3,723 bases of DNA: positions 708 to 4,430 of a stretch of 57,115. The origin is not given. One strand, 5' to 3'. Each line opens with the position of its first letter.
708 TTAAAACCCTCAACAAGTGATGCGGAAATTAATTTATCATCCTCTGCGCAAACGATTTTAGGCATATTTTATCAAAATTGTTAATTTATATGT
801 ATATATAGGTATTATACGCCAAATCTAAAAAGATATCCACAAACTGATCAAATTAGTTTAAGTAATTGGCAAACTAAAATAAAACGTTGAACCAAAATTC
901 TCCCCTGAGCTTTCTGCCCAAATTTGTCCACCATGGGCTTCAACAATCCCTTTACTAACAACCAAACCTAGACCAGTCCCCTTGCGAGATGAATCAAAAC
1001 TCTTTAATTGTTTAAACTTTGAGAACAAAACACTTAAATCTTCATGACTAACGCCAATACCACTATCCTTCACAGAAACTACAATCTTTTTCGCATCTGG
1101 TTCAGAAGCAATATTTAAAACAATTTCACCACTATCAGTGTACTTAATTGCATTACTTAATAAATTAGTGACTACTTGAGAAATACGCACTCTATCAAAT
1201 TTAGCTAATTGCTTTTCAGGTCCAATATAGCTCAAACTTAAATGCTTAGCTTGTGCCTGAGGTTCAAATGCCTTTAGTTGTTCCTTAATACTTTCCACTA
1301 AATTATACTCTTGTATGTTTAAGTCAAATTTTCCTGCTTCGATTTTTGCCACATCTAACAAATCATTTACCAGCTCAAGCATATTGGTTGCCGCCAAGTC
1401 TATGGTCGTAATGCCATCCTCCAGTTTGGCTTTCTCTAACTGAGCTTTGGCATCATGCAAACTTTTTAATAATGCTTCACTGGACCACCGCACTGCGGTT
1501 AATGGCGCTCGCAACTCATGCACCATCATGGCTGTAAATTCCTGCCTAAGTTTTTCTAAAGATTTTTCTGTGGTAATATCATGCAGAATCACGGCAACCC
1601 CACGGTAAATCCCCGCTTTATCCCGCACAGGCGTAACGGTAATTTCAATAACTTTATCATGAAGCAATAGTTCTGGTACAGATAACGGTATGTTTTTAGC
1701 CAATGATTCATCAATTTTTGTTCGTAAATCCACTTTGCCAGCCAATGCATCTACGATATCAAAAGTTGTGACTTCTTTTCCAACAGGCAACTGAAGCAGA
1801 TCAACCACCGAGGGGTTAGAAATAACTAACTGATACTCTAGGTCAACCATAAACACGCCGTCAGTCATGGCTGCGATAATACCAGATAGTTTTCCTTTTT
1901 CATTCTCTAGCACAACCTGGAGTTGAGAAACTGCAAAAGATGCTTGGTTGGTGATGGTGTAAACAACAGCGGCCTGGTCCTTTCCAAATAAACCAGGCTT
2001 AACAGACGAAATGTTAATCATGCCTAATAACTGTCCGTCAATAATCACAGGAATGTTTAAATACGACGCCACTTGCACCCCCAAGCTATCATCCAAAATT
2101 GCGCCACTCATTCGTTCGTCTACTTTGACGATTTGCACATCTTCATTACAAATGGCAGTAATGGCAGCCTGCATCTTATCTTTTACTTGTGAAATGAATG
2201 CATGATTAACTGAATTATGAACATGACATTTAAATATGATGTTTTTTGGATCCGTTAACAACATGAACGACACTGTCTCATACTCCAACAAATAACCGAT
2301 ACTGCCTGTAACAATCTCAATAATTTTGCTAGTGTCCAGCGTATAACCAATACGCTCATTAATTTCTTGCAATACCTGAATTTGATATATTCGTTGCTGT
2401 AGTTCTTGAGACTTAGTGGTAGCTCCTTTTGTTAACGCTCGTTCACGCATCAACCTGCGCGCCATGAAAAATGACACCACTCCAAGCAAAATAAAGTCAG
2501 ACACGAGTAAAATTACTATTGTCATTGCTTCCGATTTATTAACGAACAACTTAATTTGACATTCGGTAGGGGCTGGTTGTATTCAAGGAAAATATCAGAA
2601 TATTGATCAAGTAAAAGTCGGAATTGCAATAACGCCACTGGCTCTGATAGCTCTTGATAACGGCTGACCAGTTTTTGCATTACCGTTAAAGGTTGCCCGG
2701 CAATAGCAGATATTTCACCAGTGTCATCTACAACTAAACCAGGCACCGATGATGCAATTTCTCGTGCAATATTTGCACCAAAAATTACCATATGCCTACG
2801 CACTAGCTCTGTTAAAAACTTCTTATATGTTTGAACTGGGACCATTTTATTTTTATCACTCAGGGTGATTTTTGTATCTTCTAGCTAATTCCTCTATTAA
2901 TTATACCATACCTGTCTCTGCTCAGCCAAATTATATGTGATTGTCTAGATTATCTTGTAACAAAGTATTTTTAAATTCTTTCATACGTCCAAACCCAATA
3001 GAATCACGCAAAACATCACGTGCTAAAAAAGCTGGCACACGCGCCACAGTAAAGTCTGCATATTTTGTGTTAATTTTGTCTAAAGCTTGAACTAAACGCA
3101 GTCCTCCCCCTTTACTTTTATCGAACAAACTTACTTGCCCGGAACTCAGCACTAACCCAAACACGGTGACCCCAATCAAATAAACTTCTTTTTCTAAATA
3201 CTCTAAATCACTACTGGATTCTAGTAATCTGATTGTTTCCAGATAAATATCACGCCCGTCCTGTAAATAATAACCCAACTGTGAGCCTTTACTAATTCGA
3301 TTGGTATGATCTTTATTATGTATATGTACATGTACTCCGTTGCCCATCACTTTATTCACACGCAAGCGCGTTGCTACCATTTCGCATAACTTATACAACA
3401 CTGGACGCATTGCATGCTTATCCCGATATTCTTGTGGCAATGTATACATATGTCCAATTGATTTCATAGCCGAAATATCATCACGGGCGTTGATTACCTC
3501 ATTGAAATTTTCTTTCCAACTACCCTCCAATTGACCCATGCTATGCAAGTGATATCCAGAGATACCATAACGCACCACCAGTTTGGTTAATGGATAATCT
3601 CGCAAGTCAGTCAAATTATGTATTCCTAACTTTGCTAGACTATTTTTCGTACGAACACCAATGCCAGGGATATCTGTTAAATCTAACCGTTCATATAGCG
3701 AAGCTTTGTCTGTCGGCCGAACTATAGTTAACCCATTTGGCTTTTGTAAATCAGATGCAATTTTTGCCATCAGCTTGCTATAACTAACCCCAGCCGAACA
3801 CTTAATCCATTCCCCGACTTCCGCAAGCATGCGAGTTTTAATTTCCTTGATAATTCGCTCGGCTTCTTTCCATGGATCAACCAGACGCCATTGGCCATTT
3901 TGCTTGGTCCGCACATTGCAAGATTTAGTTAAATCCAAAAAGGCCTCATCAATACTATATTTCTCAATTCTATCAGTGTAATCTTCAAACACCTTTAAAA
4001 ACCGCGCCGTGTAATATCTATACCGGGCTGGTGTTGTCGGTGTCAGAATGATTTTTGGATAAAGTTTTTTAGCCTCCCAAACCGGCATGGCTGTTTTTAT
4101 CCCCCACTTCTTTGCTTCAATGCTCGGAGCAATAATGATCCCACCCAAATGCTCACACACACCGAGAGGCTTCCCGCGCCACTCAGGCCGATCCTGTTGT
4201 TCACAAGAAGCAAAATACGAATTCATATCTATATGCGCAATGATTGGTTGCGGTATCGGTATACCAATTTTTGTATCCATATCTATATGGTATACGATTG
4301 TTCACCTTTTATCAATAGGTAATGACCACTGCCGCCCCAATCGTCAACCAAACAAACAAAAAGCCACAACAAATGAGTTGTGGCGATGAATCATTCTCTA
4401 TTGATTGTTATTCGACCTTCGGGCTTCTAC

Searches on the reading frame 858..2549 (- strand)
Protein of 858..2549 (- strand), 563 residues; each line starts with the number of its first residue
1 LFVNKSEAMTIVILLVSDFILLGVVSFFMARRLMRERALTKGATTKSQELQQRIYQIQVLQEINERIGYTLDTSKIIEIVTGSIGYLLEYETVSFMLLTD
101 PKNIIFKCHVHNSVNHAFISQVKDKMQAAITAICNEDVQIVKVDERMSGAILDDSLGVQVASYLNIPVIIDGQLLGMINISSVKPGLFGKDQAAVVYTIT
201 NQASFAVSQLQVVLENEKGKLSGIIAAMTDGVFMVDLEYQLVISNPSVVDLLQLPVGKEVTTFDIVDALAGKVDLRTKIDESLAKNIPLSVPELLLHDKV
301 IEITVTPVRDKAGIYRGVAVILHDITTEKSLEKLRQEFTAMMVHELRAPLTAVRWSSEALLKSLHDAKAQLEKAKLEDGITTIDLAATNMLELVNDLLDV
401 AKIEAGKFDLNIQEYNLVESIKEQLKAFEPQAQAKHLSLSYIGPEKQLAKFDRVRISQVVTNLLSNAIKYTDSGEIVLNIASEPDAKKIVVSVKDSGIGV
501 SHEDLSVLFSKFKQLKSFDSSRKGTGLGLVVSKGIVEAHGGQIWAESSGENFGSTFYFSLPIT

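Call 21: search_protein_families(library=pfam, proteins=[window:858-2549:-], max_evalue=0.001)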
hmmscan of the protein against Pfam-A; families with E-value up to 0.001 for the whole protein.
window:858-2549:- (563 aa): 7 families
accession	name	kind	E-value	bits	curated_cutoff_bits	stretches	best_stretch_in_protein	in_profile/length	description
PF02518.31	HATPase_c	-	5.3e-26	91.7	26.4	1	452-562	2-109/111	Histidine kinase-, DNA gyrase B-, and HSP90-like ATPase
PF00512.31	HisKA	-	9.4e-13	48.5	26.9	1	335-406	2-66/66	His Kinase A (phospho-acceptor) domain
PF01590.32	GAF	-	4.1e-06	27.8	22.4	1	74-207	3-133/133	GAF domain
PF13185.12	GAF_2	-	2e-05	25.2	28.6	1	154-207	82-135/136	GAF domain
PF08448.16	PAS_4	-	5.5e-05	23.8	23.1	1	228-329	4-109/110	PAS fold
PF13426.13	PAS_9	-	0.00076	20.2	27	0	230-326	2-102/103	PAS domain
PF00989.32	PAS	-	0.00092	19.6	22.6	0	221-267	3-48/113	PAS fold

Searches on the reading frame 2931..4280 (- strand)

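Call 21: search_protein_families(library=pfam, proteins=[window:2931-4280:-], max_evalue=0.001)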
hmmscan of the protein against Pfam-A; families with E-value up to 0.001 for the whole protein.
window:2931-4280:- (449 aa): 3 families
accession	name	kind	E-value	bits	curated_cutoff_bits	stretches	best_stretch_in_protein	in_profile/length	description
PF00817.25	IMS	-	7.3e-39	133.5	23.2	1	17-177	1-148/148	impB/mucB/samB family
PF11799.13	IMS_C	-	3.2e-16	60.1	20.7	1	273-380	2-104/109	impB/mucB/samB family C-terminal domain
PF21999.2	IMS_HHH_1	-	7.5e-05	23.5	27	1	202-239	1-38/53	DNA polymerase-iota, thumb domain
